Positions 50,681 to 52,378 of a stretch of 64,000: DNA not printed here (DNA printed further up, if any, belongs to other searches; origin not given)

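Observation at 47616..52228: Respiratory module: 8-heme membrane cytochrome, NrfC-like and NrfD-like subunits, convergent with an octaheme HAO-like cytochrome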

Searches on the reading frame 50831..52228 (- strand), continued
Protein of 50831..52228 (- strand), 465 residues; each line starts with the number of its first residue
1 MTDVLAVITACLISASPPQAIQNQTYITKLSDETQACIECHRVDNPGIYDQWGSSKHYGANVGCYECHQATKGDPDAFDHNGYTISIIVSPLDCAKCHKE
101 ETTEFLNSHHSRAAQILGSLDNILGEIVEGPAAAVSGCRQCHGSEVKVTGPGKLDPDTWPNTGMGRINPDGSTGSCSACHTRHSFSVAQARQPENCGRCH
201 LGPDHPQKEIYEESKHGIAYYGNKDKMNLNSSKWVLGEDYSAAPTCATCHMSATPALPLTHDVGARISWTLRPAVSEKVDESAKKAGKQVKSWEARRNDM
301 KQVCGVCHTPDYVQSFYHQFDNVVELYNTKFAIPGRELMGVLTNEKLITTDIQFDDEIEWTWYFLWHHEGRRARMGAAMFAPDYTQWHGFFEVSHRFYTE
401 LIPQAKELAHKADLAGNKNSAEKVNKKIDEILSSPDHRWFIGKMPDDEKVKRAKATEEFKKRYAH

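Call 35: search_solved_structures(query=A2, max_evalue=0.00001, show_alignments=5)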
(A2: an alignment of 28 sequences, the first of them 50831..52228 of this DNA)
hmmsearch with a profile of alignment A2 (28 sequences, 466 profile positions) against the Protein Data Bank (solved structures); distinct sequences matched with E-value up to 0.00001: 8.
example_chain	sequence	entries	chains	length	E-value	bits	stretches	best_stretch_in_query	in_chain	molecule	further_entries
4qo5_A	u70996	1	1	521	2.3e-64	221.2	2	63-264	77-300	Hypothetical multiheme protein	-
6h5l_A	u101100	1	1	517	9.2e-25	90.6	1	176-353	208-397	Similar to hydroxylamine oxidoreductase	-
4fas_A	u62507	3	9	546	5.1e-23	84.8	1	174-323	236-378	Hydroxylamine oxidoreductase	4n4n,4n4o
6m0p_A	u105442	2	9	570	6.5e-23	84.5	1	174-323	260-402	Aerobic hydroxylamine oxidoreductase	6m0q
1fgj_A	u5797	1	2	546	7.6e-23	84.3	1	173-323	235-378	HYDROXYLAMINE OXIDOREDUCTASE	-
4n4j_A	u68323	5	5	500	1.1e-17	67.3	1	176-339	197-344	hydroxylamine oxidoreductase | Similar to hydroxylamine oxidoreductase hao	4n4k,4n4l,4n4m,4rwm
6hif_G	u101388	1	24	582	3.9e-17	65.5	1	176-327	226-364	Hydrazine dehydrogenase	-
6t5e_A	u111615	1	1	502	1.7e-16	63.3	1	176-338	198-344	Hydroxylamine oxidoreductase-like protein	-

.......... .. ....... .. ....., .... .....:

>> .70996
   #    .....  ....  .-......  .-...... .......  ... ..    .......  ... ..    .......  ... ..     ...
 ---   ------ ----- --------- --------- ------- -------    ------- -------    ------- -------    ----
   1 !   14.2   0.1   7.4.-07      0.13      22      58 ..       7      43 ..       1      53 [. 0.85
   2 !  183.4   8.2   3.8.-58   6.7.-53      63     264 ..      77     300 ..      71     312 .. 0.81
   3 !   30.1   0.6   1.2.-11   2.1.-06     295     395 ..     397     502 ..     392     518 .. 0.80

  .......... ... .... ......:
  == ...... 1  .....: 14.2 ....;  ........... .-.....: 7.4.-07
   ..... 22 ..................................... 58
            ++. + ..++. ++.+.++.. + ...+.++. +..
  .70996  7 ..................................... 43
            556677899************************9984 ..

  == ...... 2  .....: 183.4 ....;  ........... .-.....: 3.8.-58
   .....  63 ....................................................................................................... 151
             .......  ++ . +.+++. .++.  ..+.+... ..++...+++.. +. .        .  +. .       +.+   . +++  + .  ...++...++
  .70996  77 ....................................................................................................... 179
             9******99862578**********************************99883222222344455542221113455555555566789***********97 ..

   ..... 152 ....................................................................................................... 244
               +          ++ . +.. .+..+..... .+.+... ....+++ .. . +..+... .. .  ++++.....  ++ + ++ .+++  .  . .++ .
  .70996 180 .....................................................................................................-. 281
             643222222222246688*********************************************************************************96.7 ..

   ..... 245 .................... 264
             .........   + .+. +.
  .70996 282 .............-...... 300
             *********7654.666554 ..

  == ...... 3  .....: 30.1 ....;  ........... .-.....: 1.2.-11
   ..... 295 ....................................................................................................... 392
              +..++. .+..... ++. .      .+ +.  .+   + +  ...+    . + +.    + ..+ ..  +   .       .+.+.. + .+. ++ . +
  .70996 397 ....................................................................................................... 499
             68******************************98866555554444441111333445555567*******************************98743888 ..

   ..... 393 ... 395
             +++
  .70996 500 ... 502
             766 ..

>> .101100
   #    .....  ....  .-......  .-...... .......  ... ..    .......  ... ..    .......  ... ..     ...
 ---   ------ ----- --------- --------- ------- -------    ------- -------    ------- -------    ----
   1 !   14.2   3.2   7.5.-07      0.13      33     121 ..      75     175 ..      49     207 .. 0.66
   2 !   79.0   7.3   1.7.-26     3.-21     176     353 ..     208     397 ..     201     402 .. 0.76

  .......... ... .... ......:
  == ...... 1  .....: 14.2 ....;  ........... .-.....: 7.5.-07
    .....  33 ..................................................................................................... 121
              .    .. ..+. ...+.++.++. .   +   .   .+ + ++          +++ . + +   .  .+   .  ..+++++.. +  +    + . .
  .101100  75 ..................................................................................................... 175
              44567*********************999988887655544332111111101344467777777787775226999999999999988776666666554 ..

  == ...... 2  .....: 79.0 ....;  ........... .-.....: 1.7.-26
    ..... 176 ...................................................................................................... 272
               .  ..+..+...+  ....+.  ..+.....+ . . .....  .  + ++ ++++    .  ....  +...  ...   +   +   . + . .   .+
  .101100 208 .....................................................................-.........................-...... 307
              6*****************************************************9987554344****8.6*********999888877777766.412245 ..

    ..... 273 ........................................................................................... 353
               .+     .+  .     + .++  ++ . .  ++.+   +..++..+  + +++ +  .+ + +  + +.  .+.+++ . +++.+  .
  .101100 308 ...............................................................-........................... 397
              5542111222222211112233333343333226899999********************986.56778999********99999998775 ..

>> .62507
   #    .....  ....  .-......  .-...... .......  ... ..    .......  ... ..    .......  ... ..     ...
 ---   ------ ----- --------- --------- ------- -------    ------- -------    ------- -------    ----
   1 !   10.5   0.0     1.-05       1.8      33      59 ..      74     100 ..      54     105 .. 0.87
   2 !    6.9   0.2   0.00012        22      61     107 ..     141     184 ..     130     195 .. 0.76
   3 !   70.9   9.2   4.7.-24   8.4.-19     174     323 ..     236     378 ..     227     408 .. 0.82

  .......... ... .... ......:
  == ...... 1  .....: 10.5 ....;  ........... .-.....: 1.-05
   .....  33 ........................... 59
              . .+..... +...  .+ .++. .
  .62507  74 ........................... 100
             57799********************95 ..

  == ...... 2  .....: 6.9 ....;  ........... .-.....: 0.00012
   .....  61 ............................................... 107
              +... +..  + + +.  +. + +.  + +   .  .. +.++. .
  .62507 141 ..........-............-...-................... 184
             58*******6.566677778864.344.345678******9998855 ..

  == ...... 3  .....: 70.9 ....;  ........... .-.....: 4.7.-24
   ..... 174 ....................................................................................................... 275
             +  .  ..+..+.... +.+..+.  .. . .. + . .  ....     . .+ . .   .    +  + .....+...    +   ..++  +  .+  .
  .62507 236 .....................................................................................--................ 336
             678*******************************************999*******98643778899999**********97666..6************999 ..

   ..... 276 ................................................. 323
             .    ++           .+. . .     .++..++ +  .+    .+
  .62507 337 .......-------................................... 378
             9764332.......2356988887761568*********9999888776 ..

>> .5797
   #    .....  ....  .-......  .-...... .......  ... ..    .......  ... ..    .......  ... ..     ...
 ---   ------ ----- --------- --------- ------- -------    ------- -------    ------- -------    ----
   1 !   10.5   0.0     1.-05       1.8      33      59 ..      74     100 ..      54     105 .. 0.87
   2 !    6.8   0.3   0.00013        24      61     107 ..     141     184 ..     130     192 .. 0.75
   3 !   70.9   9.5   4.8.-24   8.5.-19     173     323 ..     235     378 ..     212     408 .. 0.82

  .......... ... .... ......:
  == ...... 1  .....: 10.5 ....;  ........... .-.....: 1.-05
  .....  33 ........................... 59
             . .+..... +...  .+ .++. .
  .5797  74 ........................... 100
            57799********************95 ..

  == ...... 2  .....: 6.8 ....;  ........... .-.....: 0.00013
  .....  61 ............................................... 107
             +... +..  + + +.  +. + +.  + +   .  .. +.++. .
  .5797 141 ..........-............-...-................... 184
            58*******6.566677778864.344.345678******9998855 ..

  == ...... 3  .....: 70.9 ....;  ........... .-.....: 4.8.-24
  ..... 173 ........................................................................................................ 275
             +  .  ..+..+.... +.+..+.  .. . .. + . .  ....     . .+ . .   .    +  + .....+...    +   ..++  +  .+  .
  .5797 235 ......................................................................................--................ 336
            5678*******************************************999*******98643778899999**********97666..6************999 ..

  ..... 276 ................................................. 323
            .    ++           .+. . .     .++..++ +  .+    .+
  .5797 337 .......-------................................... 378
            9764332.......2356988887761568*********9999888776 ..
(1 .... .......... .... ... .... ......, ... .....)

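Call 43: find_encoding_contigs(protein=P0004, flank=6000, max_places=1)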
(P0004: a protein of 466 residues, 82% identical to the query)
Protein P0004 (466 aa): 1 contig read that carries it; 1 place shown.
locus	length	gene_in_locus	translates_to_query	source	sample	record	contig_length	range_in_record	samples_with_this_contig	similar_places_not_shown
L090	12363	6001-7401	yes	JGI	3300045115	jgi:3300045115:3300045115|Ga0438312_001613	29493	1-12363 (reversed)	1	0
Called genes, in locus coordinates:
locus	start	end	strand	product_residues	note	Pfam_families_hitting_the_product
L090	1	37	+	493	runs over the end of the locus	PF18962:Por_Secre_tail (weak)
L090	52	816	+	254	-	PF02698:DUF218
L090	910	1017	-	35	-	-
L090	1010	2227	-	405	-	PF12704:MacB_PCD, PF02687:FtsX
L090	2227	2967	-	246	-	PF02463:SMC_N (faint), PF00005:ABC_tran, PF13304:AAA_21 (faint)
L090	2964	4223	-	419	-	PF25917:BSH_RND, PF25973:BSH_CzcB, PF25876:HH_MFP_RND (faint), PF25954:Beta-barrel_RND_2, PF25990:Beta-barrel_YknX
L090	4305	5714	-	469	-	PF02321:OEP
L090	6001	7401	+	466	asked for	PF09699:Paired_CXXCH_1 (faint), PF13435:Cytochrome_C554 (faint), PF14522:Cytochrome_C7 (faint), PF13447:Multi-haem_cyto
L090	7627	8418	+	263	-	PF00106:adh_short, PF08659:KR, PF13561:adh_short_C2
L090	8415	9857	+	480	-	PF00171:Aldedh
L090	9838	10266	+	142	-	PF01042:Ribonuc_L-PSP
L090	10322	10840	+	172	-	PF06052:3-HAO, PF07883:Cupin_2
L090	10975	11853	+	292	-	PF04909:Amidohydro_2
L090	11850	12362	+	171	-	?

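Call 44: find_encoding_contigs(protein=P0008, flank=6000, max_places=1)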
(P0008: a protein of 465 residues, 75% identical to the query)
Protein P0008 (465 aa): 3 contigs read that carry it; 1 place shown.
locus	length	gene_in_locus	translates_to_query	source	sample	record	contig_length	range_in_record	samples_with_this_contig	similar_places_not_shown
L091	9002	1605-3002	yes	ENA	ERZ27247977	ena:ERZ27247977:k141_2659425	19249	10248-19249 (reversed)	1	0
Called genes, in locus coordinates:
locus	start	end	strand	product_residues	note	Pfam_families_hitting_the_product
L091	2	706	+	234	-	?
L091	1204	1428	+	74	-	-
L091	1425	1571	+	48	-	-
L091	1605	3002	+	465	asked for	PF13435:Cytochrome_C554 (faint), PF14522:Cytochrome_C7 (faint), PF13447:Multi-haem_cyto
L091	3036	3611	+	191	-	PF13183:Fer4_8 (faint), PF13484:Fer4_16 (faint), PF12838:Fer4_7, PF14697:Fer4_21 (faint), PF00037:Fer4 (weak)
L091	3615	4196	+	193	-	PF01327:Pep_deformylase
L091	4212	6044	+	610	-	PF21162:ETFQO_UQ-bd, PF05187:Fer4_ETF_QO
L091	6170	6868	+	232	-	-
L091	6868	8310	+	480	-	PF02386:TrkH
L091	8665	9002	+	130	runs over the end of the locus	-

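Call 45: find_encoding_contigs(protein=P0089, flank=6000, max_places=1)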
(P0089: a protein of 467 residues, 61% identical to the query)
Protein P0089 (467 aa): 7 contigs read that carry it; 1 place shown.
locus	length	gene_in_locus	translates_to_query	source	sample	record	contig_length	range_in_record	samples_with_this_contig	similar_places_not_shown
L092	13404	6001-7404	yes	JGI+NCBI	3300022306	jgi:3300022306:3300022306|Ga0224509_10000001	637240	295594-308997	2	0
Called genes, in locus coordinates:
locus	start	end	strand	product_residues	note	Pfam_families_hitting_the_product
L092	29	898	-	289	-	-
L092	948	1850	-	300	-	PF02729:OTCace_N, PF00185:OTCace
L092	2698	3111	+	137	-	-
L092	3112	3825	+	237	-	-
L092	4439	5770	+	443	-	PF13372:Alginate_exp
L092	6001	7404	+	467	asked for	PF09699:Paired_CXXCH_1 (faint), PF13435:Cytochrome_C554 (faint), PF14537:Cytochrom_c3_2 (faint), PF14522:Cytochrome_C7 (weak), PF13447:Multi-haem_cyto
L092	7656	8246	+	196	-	-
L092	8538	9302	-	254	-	PF04029:2-ph_phosp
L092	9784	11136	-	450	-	PF00072:Response_reg, PF00158:Sigma54_activat, PF14532:Sigma54_activ_2, PF07724:AAA_2 (weak), PF07728:AAA_5, PF25601:AAA_lid_14, PF02954:HTH_8 (weak)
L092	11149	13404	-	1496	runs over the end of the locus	PF00989:PAS, PF13426:PAS_9, PF08448:PAS_4, PF13426:PAS_9, PF08448:PAS_4, PF00989:PAS, PF13426:PAS_9, PF02518:HATPase_c, +9 more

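Call 46: find_encoding_contigs(protein=P0118, flank=6000, max_places=1)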
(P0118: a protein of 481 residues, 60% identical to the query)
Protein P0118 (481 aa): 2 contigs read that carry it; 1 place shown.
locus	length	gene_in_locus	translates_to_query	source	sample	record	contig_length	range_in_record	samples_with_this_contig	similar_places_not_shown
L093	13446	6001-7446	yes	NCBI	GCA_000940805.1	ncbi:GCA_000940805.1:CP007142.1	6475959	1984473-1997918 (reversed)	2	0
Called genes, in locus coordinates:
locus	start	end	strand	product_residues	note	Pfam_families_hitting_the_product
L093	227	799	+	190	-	PF02508:Rnf-Nqr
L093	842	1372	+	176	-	PF12838:Fer4_7 (faint), PF04060:FeS, PF12797:Fer4_2 (faint), PF14697:Fer4_21, PF00037:Fer4 (weak), PF13237:Fer4_10, PF13187:Fer4_9, PF25160:LdpA_Fe-S-bd (weak), +2 more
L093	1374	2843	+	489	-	PF13375:RnfC_N, PF01512:Complex1_51K, PF10531:SLBB, PF13183:Fer4_8, PF13237:Fer4_10, PF12838:Fer4_7, PF13187:Fer4_9, PF13534:Fer4_17 (weak), +5 more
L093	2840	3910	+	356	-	PF03116:NQR2_RnfD_RnfE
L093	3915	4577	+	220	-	PF04205:FMN_bind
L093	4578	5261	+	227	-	PF02508:Rnf-Nqr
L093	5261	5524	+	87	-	PF03658:Ub-RnfH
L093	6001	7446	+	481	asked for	PF13435:Cytochrome_C554 (faint), PF14522:Cytochrome_C7 (faint), PF09699:Paired_CXXCH_1 (faint), PF14537:Cytochrom_c3_2 (faint), PF13447:Multi-haem_cyto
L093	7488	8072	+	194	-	PF03264:Cytochrom_NNT, PF22113:Mtrc-MtrF_II-IV_dom (faint), PF09699:Paired_CXXCH_1 (faint), PF14522:Cytochrome_C7 (faint), PF14537:Cytochrom_c3_2 (faint)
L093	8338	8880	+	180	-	PF00258:Flavodoxin_1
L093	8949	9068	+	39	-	-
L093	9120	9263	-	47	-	-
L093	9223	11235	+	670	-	PF08495:FIST, PF10442:FIST_C, PF00015:MCPsignal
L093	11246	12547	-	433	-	PF06689:zf-C4_ClpX (weak), PF00493:MCM (faint), PF00004:AAA, PF07724:AAA_2, PF10431:ClpB_D2-small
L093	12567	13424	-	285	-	PF13145:Rotamase_2, PF13616:Rotamase_3, PF00639:Rotamase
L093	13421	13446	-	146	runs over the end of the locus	PF04319:NifZ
